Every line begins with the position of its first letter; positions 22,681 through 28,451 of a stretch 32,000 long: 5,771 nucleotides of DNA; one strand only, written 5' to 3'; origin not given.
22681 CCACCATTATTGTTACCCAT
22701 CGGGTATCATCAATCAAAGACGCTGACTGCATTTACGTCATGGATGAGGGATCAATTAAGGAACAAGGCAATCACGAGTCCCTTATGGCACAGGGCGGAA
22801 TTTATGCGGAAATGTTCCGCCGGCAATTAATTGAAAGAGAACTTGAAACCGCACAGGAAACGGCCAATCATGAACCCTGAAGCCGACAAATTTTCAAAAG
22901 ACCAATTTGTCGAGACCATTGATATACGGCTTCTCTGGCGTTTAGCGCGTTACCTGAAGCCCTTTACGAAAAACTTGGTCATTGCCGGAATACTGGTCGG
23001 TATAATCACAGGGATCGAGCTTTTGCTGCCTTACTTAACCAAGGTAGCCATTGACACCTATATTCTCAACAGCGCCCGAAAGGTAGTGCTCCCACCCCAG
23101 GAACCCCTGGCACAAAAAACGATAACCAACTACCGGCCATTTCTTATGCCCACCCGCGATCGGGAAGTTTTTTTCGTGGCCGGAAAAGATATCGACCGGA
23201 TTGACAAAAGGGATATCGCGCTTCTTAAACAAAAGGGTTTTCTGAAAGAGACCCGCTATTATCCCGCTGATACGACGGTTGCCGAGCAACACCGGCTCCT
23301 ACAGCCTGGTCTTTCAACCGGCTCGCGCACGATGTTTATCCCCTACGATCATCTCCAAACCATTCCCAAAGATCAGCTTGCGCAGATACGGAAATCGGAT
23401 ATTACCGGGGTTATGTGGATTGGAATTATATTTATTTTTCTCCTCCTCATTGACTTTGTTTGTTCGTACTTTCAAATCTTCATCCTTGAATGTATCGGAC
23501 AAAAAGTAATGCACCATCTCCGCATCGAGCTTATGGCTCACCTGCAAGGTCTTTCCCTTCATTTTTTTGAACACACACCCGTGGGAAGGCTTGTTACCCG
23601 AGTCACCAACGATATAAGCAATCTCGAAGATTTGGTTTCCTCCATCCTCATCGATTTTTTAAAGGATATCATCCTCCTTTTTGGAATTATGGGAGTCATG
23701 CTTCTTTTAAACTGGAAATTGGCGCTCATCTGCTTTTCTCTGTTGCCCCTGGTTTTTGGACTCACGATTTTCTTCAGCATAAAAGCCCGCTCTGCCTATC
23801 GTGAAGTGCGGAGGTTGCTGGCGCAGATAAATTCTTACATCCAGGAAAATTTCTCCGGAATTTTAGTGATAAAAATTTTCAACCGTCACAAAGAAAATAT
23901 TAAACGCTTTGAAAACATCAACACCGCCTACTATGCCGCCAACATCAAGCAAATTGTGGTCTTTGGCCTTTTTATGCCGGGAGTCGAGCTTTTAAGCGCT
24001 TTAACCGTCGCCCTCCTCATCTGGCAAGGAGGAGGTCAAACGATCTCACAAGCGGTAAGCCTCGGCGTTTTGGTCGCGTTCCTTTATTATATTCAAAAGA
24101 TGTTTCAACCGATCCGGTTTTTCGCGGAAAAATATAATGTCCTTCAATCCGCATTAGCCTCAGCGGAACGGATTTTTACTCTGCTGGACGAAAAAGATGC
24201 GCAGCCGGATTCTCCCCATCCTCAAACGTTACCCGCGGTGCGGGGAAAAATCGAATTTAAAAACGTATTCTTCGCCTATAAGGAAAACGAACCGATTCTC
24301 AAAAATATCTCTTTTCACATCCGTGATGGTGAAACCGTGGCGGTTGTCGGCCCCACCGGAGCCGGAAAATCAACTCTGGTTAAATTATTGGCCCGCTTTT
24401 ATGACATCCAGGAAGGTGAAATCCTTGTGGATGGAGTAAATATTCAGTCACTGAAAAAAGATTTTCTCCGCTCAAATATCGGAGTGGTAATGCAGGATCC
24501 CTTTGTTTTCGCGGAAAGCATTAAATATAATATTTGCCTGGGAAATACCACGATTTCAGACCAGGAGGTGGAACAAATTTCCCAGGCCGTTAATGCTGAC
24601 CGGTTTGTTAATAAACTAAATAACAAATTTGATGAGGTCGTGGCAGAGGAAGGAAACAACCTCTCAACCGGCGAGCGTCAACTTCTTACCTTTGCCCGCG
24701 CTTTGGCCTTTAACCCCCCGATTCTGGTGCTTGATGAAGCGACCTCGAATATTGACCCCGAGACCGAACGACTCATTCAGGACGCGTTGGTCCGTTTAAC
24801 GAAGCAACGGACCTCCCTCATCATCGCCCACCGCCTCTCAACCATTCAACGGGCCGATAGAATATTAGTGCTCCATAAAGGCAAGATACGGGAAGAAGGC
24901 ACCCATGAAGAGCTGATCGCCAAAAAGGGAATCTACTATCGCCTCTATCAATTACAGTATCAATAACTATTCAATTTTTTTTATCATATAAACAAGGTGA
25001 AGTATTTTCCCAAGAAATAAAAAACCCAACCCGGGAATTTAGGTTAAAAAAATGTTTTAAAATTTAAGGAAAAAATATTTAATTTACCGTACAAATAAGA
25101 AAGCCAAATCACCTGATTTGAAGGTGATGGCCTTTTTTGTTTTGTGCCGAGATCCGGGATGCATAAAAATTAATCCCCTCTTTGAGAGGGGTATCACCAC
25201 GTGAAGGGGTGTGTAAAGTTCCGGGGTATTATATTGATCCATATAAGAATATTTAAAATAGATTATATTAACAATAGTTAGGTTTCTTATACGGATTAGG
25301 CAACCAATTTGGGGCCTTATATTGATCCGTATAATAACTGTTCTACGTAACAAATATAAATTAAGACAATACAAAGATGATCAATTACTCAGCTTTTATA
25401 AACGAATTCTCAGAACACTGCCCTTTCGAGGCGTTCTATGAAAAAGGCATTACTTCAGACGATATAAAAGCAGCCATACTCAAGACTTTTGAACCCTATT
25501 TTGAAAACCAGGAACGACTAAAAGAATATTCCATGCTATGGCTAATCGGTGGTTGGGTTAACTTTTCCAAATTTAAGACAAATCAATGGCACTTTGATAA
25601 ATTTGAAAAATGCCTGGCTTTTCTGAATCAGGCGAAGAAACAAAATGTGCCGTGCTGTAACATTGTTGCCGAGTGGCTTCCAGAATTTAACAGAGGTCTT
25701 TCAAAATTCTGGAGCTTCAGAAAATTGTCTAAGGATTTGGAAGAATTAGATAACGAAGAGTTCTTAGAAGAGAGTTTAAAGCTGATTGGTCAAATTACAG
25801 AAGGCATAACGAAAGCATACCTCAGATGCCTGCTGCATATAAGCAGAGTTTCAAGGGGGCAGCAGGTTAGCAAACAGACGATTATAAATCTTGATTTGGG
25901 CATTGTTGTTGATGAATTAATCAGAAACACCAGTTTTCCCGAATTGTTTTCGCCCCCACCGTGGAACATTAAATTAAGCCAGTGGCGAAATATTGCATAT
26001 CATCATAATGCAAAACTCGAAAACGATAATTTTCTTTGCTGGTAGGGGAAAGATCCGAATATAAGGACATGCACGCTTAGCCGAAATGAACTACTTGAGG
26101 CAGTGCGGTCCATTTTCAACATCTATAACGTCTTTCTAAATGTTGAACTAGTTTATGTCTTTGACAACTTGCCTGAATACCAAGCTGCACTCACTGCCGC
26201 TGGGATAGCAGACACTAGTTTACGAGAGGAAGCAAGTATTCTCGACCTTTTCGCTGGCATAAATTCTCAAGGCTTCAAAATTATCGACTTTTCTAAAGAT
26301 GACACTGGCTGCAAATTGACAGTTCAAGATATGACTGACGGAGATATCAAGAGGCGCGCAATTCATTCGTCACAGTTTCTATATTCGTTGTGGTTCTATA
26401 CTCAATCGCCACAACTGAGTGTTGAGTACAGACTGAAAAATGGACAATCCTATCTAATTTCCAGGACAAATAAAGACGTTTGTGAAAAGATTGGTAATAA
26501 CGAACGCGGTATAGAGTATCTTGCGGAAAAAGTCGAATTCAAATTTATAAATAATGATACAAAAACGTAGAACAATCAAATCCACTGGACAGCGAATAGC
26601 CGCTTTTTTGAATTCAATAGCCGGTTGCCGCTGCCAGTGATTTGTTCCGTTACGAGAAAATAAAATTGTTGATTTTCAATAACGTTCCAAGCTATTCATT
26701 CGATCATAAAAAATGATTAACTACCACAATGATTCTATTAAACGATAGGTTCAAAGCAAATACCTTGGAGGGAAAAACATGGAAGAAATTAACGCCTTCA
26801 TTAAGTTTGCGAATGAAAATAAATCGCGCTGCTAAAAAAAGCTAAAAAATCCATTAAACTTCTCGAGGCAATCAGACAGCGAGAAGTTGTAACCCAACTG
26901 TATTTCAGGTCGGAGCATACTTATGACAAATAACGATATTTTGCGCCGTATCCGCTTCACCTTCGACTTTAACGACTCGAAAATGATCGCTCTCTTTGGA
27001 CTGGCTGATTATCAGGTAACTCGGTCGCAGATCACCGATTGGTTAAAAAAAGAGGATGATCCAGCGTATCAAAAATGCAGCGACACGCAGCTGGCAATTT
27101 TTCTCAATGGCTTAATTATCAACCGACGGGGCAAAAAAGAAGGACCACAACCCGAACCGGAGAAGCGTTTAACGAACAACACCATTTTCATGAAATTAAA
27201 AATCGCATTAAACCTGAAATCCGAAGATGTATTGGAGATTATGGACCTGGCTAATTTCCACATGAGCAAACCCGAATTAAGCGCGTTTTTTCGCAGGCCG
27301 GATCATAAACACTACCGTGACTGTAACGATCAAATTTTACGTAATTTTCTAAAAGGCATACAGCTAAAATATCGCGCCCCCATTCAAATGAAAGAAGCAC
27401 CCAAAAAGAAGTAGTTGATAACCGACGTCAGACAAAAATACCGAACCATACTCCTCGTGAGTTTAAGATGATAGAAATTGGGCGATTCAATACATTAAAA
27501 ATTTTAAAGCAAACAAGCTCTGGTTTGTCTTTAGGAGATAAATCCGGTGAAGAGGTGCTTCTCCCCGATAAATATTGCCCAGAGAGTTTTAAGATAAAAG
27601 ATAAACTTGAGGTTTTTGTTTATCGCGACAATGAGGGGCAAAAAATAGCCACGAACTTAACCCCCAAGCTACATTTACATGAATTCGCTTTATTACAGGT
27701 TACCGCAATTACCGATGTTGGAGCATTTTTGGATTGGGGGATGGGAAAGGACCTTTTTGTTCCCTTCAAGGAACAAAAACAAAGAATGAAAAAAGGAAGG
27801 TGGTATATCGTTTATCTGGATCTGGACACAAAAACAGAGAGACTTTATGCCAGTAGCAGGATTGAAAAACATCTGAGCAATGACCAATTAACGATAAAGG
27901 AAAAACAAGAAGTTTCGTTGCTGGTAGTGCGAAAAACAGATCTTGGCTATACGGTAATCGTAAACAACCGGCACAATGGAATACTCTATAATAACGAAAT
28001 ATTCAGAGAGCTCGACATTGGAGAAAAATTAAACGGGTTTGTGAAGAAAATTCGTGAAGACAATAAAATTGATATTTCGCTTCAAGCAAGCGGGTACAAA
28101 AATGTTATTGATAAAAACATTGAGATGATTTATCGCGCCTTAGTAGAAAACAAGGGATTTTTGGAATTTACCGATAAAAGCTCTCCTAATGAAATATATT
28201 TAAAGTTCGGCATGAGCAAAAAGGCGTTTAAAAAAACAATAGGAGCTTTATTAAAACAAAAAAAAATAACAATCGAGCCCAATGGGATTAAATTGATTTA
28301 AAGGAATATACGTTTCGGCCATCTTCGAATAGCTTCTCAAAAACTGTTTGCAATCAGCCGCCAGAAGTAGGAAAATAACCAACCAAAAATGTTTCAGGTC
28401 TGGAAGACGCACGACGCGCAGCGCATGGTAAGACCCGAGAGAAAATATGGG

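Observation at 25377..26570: HEPN-motif gene split by a single amber codon, framed by the repeat module and an attC-like site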

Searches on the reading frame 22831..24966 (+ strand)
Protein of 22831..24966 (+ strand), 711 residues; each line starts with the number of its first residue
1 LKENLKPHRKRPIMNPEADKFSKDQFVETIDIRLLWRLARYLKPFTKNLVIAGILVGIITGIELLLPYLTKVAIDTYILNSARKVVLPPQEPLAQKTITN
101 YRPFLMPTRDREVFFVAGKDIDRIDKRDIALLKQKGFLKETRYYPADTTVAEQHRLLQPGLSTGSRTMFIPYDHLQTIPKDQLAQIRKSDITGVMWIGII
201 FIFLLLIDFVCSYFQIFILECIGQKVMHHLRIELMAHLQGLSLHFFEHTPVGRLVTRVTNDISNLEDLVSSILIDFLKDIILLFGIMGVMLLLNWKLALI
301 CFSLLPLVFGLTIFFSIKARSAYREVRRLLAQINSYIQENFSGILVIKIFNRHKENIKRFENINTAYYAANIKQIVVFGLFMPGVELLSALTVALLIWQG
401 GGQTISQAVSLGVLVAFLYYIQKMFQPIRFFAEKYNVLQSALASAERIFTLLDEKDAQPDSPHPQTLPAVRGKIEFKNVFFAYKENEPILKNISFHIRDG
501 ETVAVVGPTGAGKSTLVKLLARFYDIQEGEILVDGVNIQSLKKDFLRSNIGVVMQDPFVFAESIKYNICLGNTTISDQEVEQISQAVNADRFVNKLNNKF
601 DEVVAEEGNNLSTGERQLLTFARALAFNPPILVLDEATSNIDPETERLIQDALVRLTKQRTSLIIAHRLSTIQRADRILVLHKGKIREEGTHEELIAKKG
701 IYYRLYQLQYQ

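Call 31: search_protein_families(library=pfam, proteins=[window:22831-24966:+], max_evalue=0.001)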
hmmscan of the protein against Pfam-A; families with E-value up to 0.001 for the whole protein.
window:22831-24966:+ (711 aa): 7 families
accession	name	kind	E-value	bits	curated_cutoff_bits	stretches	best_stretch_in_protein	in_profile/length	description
PF00664.28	ABC_membrane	-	1.7e-48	166.1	28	1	194-427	40-273/274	ABC transporter transmembrane region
PF00005.33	ABC_tran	-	6.2e-32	111.5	25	1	490-639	1-137/137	ABC transporter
PF13304.12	AAA_21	-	1.3e-06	29.2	27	0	610-665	237-295/304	AAA domain, putative AbiEii toxin, Type IV TA system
PF02463.25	SMC_N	-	1.3e-06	28.5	40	1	504-681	28-211/220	RecF/RecN/SMC N terminal domain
PF13191.12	AAA_16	-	3.5e-06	28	32.6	1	499-664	21-165/167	AAA ATPase domain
PF13401.12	AAA_22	-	2e-05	25.3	27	1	502-641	7-96/130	AAA domain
PF03193.22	RsgA_GTPase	-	0.00013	22.3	30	1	473-531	81-137/174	RsgA GTPase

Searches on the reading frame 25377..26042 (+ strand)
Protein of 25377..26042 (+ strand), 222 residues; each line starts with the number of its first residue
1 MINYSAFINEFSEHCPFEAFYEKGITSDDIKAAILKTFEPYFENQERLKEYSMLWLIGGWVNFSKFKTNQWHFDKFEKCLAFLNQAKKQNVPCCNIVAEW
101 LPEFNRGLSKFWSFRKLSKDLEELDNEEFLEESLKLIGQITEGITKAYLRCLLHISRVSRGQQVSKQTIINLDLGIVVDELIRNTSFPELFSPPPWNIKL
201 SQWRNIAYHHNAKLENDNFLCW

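Call 68: find_encoding_contigs(protein=window:25377-26042:+, flank=3000, max_places=6)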
Protein seq(222 aa) (222 aa): 9 contigs read that carry it; 6 places shown.
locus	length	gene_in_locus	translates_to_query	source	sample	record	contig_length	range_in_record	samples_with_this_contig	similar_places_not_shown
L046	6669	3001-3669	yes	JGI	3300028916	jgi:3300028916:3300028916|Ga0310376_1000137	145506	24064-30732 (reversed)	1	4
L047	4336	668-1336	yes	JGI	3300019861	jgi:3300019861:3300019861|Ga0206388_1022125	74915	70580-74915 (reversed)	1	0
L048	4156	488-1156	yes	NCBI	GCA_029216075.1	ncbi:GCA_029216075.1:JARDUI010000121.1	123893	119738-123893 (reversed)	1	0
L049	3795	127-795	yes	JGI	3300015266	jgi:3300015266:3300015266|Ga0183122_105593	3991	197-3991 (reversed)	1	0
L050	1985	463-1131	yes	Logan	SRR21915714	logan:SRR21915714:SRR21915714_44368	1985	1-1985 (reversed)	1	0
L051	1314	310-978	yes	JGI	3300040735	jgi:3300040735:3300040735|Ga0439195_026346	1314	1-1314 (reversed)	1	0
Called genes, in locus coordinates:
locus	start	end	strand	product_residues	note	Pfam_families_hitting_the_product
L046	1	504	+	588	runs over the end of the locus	PF00664:ABC_membrane, PF00005:ABC_tran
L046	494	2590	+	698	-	PF00664:ABC_membrane, PF13304:AAA_21 (faint), PF13401:AAA_22 (faint), PF00005:ABC_tran, PF02463:SMC_N (faint), PF13191:AAA_16 (faint)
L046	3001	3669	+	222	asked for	-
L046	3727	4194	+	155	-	-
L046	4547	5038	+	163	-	PF07308:DUF1456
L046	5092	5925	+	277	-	PF13509:S1_2, PF17783:WHD_CvfB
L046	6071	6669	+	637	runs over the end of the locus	PF00005:ABC_tran, PF00006:ATP-synt_ab (faint), PF13555:AAA_29 (faint), PF02463:SMC_N (faint), PF13191:AAA_16 (faint), PF12848:ABC_tran_Xtn (weak), PF00005:ABC_tran, PF16326:ABC_tran_CTD, +2 more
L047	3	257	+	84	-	?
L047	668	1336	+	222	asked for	-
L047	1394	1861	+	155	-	-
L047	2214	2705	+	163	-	PF07308:DUF1456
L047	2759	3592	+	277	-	PF13509:S1_2, PF17783:WHD_CvfB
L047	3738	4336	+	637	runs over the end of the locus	PF00005:ABC_tran, PF00006:ATP-synt_ab (faint), PF13555:AAA_29 (faint), PF02463:SMC_N (faint), PF13191:AAA_16 (faint), PF12848:ABC_tran_Xtn (weak), PF00005:ABC_tran, PF16326:ABC_tran_CTD, +2 more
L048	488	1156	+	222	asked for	-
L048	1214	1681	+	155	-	-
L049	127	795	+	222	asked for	-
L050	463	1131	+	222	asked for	-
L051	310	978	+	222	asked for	-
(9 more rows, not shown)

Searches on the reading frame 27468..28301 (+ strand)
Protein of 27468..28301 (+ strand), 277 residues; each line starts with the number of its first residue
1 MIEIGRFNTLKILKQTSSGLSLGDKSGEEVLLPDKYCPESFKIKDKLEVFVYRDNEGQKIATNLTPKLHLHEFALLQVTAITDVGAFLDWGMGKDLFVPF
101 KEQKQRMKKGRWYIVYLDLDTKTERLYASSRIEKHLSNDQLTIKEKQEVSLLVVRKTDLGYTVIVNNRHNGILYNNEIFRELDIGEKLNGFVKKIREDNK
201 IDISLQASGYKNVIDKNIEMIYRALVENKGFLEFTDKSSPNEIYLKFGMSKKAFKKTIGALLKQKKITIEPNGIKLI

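Call 31: search_protein_families(library=pfam, proteins=[window:27468-28301:+], max_evalue=0.001)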
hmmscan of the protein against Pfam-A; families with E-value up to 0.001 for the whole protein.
window:27468-28301:+ (277 aa): 3 families
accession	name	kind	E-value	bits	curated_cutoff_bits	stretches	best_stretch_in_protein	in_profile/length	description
PF13509.12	S1_2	-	1.8e-27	95.6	21.8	1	4-62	1-59/61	S1 domain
PF17783.7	CvfB_WH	-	1.8e-24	85.7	22.9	1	219-276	1-58/58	CvfB-like winged helix domain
PF00575.29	S1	-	0.00034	21.4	22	0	78-156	12-64/74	S1 RNA binding domain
